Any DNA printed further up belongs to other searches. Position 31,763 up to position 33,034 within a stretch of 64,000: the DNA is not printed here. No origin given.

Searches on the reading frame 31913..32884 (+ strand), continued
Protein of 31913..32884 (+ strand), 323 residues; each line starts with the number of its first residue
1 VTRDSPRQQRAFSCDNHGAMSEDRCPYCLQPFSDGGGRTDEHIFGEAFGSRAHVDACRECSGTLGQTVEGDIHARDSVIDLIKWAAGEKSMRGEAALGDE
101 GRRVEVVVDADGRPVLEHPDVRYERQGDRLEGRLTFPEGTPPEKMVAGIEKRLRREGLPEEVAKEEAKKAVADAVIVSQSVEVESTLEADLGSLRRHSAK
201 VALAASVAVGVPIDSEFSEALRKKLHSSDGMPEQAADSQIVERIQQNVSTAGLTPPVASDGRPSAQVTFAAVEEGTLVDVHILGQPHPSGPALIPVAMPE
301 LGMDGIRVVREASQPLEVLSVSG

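Call 58: fold_search(model_id=the predicted structure, library=pdb)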
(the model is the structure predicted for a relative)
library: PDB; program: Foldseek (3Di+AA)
matches with E <= 10: 510; with E <= 0.001: 0
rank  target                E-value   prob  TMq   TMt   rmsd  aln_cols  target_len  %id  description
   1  1kj3_H                1.8e-01  0.09  0.18  0.19  23.6       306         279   11  Mhc Class I H-2Kb molecule complexed with pKB1 peptide (released 2002-03-27)
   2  6bj2_A                2.4e-01  0.08  0.16  0.17  23.8       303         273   11  TCR589 in complex with HIV(Pol448-456)/HLA-B35 (released 2018-07-25)
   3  2zvv_B                2.6e-01  0.04  0.11  0.12  20.8       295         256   12  Crystal structure of Proliferating cellular nuclear antigen 1 and Short peptide from human P21 (released 2009-06-02)
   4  6avg_G                2.8e-01  0.05  0.14  0.15  23.8       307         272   10  Crystal structure of the KFJ37 TCR-NY-ESO-1-HLA-B*07:02 complex (released 2018-02-28)
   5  4huu_A                3.0e-01  0.06  0.16  0.17  23.3       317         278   11  Crystal Structure of H2Db-NPM6I (released 2013-02-27)
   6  3quk_A                4.1e-01  0.06  0.17  0.19  23.0       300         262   11  Crystal structures of the murine class I major histocompatibility complex H-2Db in complex with LCMV-derived gp33 alte (released 2012-03-21)
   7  4kse                  4.1e-01  0.04  0.12  0.10  20.2       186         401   10  Crystal structure of a HIV p51 (219-230) deletion mutant (released 2014-08-13)
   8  7pem_A                4.1e-01  0.04  0.11  0.04  22.7       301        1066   10  Cryo-EM structure of phophorylated Drs2p-Cdc50p in a PS and ATP-bound E2P state (released 2022-08-24)
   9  7ptp_A                4.4e-01  0.06  0.13  0.08  15.6       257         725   12  In-situ structure of pentameric S-layer protein (released 2021-12-15)
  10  6p81_A                4.6e-01  0.07  0.09  0.07  13.8       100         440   15  Structure of DNA polymerase III, beta subunit/ beta sliding clamp from Klebsiella pneumoniae, expressed with an N-term (released 2019-07-10)
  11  4hv8_C                4.9e-01  0.04  0.15  0.16  23.7       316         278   11  Crystal Structure of H2Db-H155A-NPM6I (released 2013-02-27)
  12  3tbt_A                5.8e-01  0.05  0.15  0.17  24.4       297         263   14  CRYSTAL STRUCTURE OF THE MURINE CLASS I MAJOR HISTOCOMPATIBILITY COMPLEX H-2DB IN COMPLEX WITH THE LCMV-DERIVED GP33 A (released 2012-08-08)
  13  7o0h_B                5.8e-01  0.03  0.12  0.09  20.4       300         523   13  Structure of the foamy viral protease-reverse transcriptase dRH in complex with ds DNA. (released 2021-06-30)
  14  8tgd_A                6.5e-01  0.05  0.13  0.05  25.9       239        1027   10  STX-478, a Mutant-Selective, Allosteric Inhibitor bound to H1047R PI3Kalpha (released 2023-09-06)
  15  6knb_C                6.5e-01  0.02  0.11  0.12  19.3       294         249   11  PolD-PCNA-DNA (form A) (released 2020-08-05)
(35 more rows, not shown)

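Call 75: find_encoding_contigs(protein=P0125, flank=10000)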
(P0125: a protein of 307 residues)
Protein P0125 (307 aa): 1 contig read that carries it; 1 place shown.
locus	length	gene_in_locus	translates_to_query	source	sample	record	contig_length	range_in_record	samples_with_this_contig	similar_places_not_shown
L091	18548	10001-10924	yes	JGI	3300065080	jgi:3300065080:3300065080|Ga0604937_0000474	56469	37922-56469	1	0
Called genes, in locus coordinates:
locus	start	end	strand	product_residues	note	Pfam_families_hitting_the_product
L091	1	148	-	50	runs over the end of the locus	-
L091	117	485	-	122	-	PF09965:DUF2199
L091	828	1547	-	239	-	-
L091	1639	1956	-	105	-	-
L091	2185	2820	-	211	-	-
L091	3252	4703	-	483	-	-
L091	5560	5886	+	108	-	-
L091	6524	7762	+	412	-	PF13845:Septum_form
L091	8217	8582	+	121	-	-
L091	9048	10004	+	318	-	-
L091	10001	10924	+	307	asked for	-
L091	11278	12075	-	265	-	-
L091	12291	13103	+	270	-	-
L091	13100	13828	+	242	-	PF01743:PolyA_pol (faint)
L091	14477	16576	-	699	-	PF10708:DUF2510 (faint), PF19565:DUF6087 (faint), PF16640:Big_3_5 (weak)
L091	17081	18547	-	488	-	?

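Call 76: find_encoding_contigs(protein=P0131, flank=10000)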
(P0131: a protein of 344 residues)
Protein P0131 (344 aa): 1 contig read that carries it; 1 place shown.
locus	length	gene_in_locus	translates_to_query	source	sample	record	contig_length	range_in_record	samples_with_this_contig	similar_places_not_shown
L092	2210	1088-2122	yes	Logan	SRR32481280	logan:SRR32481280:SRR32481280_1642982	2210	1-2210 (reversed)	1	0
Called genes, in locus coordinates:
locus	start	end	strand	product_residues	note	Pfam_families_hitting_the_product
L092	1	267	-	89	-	?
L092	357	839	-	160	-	PF00583:Acetyltransf_1, PF13508:Acetyltransf_7 (weak)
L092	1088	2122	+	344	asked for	PF14279:HNH_5 (weak)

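Call 77: find_encoding_contigs(protein=P0135, flank=10000)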
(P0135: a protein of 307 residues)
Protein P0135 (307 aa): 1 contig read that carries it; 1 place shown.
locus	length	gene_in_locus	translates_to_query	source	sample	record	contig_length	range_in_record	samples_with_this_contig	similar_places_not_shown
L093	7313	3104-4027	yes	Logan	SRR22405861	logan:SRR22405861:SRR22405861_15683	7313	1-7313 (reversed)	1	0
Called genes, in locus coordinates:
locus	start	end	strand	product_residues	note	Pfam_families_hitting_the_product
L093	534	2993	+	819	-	PF13175:AAA_15 (faint), PF13304:AAA_21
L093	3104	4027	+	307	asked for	PF14279:HNH_5 (weak)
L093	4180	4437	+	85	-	PF00589:Phage_integrase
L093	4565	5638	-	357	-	PF00078:RVT_1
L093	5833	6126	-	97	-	-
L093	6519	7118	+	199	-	PF01872:RibD_C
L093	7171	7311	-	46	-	?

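Call 78: search_protein_families(library=padloc, proteins=[L093:534-2993:+, L091:9048-10004:+, L008:4288-4623:+, L009:2668-3480:-, L002:956-1339:-, L010:2315-3688:+, L091:11278-12075:-], max_evalue=0.01)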
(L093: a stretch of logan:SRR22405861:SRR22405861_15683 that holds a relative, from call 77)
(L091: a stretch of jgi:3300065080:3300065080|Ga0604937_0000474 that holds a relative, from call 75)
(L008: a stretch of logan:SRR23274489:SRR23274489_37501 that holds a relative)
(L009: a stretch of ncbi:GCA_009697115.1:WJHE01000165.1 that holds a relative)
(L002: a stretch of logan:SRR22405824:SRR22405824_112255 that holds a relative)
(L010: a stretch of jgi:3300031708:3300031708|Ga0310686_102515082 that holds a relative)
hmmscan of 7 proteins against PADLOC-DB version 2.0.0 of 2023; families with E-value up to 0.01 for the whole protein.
L093:534-2993:+ (819 aa): 69 families (the best 25 are shown)
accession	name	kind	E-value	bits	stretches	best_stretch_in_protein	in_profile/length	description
PDLC02358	Old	-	4e-14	50.3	2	338-505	270-431/578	Old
PDLC02980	AriA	-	2.1e-13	48.9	1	299-404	220-304/304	-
PDLC00096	GajA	-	5e-11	40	2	354-420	290-354/630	AAA ATPase domain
PDLC00075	GajA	-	5.3e-11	39.7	1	245-533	160-429/536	AAA ATPase domain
PDLC00293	PtuA1|PtuA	-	1.1e-10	39.1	1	317-421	303-404/527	AAA ATPase domain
PDLC04135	mad3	-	2.2e-10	38.6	1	307-430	244-353/374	mads_3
PDLC00091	GajA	-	1.9e-09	34.9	2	354-495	298-434/627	AAA ATPase domain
PDLC02979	AriA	-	2.1e-09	35.7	1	271-403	257-373/373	-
PDLC00290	PtuA1|PtuA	-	2.8e-09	34.9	1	304-420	225-330/414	AAA ATPase domain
PDLC02981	AriAB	-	3.7e-09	33.8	1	308-479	289-457/694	-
PDLC00071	GajA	-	1.4e-08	32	2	355-472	276-392/588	AAA ATPase domain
PDLC03878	NsnB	-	5.2e-08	31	1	271-416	165-291/345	-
PDLC00073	GajA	-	5.6e-08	30.2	1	43-121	17-94/589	AAA ATPase domain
PDLC00102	GajA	-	1.5e-07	28.3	1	44-76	18-50/532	AAA ATPase domain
PDLC00099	GajA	-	2.7e-07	27.9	1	1-117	1-93/626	AAA ATPase domain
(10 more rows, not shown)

L091:9048-10004:+ (318 aa): 0 families

L008:4288-4623:+ (111 aa): 0 families

L009:2668-3480:- (270 aa): 1 family
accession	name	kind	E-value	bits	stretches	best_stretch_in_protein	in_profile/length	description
PDLC00084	GajA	-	0.004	14.1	1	143-228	26-106/431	AAA ATPase domain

L002:956-1339:- (127 aa): 0 families

L010:2315-3688:+ (458 aa): 1 family
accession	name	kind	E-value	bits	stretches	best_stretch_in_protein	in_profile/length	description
PDLC04133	mad1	-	0.00044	18.5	0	16-45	6-35/60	mads_1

L091:11278-12075:- (265 aa): 0 families

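Call 79: search_protein_families(library=pfam, proteins=[L093:534-2993:+, L091:9048-10004:+, L008:4288-4623:+, L009:2668-3480:-, L002:956-1339:-, L010:2315-3688:+, L091:11278-12075:-], max_evalue=0.01)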
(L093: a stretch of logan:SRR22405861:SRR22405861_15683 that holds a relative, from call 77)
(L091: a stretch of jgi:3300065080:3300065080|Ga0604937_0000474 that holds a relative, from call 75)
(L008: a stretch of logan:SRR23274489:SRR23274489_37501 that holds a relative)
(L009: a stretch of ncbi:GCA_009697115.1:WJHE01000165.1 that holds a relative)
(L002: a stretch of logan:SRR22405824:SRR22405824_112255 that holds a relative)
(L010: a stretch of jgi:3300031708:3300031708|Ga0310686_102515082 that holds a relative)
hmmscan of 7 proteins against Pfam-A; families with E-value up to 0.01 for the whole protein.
L093:534-2993:+ (819 aa): 6 families
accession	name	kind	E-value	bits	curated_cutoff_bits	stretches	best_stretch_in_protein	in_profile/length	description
PF13304.12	AAA_21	-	1.6e-12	48.6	27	1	295-404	211-304/304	AAA domain, putative AbiEii toxin, Type IV TA system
PF13175.12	AAA_15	-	1.1e-08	35.6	32.1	1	227-403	238-374/374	AAA ATPase domain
PF13476.12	AAA_23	-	0.00035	21.7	27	1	44-83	14-53/201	AAA domain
PF13401.12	AAA_22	-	0.0016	19.2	27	0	48-76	4-32/130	AAA domain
PF13555.12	AAA_29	-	0.0031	17.7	27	1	46-77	18-50/61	P-loop containing region of AAA domain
PF20469.4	OLD-like_TOPRIM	-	0.004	18.1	23.2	0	453-525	4-67/67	Overcoming lysogenization defect protein-like, TOPRIM domain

L091:9048-10004:+ (318 aa): 0 families

L008:4288-4623:+ (111 aa): 0 families

L009:2668-3480:- (270 aa): 0 families

L002:956-1339:- (127 aa): 0 families

L010:2315-3688:+ (458 aa): 6 families
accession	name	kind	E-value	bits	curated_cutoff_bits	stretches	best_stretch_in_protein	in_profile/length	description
PF22483.2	Mu-transpos_C_2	-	1.5e-19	69.9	27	1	302-370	1-69/73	Mu transposase, C-terminal domain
PF08281.18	Sigma70_r4_2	-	2.3e-05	24.4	25.7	1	11-37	22-48/54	Sigma-70, region 4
PF13551.12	HTH_29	-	0.0004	20.9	28.1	0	14-37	10-34/64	Winged helix-turn helix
PF13384.12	HTH_23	-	0.00078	19.6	24.6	1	14-36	16-38/50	Homeodomain-like domain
PF13518.12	HTH_28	-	0.0014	19.1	25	0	14-35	11-32/52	Helix-turn-helix domain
PF13411.12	MerR_1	-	0.0016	19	21.6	0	17-57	2-41/69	MerR HTH family regulatory protein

L091:11278-12075:- (265 aa): 0 families

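Call 80: search_dna_similar(query=P0001, collection=plasmids, mode=protein, max_evalue=0.001, max_rows=20)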
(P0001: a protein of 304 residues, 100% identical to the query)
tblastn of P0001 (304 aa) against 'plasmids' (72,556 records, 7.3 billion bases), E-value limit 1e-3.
No match.

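Call 81: search_dna_similar(query=P0001, collection=phages, mode=protein, max_evalue=0.001, max_rows=20)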
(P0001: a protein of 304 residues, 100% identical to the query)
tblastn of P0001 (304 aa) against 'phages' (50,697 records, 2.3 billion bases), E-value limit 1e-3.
No match.

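Call 82: find_related_loci(query=A1, collection=metagenome_contigs, flank=10000)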
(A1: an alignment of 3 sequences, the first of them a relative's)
Query A1 (304 aa) in metagenome_contigs; peptide patterns used: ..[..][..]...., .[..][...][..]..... (x = any residue, [..] = any of these).
110 stretches matched a pattern, but none encodes a relative of the query by tblastn (E <= 1e-3).

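Call 84: find_related_loci(query=A7, collection=metagenome_contigs, flank=8000)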
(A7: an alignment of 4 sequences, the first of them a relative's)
Query A7 (344 aa) in metagenome_contigs; peptide patterns used: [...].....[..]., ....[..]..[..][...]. (x = any residue, [..] = any of these).
446 stretches matched a pattern; 6 encode a relative of the query (tblastn E <= 1e-3); 6 distinct loci.
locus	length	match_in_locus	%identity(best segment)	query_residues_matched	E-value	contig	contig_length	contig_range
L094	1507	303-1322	42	11-343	2e-70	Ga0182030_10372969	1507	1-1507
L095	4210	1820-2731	38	32-328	2e-63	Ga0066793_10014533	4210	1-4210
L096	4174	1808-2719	38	32-328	2e-63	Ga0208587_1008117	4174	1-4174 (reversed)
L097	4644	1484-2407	38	16-326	6e-57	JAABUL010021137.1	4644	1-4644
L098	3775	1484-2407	38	16-326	6e-57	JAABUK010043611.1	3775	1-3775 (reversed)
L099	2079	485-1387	32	8-310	5e-37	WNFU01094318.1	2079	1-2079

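Call 91: search_solved_structures(query=A2, max_evalue=10, show_alignments=3)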
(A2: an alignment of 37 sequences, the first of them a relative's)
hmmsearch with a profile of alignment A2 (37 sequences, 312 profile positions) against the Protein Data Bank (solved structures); distinct sequences matched with E-value up to 10: 17.
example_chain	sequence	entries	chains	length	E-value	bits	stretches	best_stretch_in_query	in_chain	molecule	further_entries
4h9d_A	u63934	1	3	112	6.2e-06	29.1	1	6-46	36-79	HNH endonuclease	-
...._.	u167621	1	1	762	0.0068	19.2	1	3-46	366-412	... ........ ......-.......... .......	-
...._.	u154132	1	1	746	0.0077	19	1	4-48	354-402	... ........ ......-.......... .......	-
8zq9_B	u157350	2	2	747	0.0077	19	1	4-48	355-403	a protein | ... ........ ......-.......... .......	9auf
8w2s_A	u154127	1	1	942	0.01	18.6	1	4-48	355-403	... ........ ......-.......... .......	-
4qkw_A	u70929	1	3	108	0.017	17.9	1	104-163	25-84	Muscle-related coiled-coil protein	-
9j7j_A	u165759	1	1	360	0.046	16.4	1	28-99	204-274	GALA protein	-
9k32_A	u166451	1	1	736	0.1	15.3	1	3-49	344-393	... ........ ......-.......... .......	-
3plt_A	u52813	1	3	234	0.53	12.9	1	126-182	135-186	Sphingolipid long chain base-responsive protein LSP1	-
7bqq_A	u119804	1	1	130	0.75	12.4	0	115-152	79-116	Gogy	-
8qb8_A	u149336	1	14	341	0.89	12.2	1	126-182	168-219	Sphingolipid long chain base-responsive protein LSP1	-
4y6w_A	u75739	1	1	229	2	11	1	87-134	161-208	NaB(AB)3ACb - light chain TPR-like repeats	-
6xh5_A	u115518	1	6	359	3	10.4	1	119-228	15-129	helical fusion design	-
2wbt_A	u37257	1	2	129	4.9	9.8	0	4-25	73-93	B-129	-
5cwj_A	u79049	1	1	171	6.2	9.4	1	120-228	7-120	Designed helical repeat protein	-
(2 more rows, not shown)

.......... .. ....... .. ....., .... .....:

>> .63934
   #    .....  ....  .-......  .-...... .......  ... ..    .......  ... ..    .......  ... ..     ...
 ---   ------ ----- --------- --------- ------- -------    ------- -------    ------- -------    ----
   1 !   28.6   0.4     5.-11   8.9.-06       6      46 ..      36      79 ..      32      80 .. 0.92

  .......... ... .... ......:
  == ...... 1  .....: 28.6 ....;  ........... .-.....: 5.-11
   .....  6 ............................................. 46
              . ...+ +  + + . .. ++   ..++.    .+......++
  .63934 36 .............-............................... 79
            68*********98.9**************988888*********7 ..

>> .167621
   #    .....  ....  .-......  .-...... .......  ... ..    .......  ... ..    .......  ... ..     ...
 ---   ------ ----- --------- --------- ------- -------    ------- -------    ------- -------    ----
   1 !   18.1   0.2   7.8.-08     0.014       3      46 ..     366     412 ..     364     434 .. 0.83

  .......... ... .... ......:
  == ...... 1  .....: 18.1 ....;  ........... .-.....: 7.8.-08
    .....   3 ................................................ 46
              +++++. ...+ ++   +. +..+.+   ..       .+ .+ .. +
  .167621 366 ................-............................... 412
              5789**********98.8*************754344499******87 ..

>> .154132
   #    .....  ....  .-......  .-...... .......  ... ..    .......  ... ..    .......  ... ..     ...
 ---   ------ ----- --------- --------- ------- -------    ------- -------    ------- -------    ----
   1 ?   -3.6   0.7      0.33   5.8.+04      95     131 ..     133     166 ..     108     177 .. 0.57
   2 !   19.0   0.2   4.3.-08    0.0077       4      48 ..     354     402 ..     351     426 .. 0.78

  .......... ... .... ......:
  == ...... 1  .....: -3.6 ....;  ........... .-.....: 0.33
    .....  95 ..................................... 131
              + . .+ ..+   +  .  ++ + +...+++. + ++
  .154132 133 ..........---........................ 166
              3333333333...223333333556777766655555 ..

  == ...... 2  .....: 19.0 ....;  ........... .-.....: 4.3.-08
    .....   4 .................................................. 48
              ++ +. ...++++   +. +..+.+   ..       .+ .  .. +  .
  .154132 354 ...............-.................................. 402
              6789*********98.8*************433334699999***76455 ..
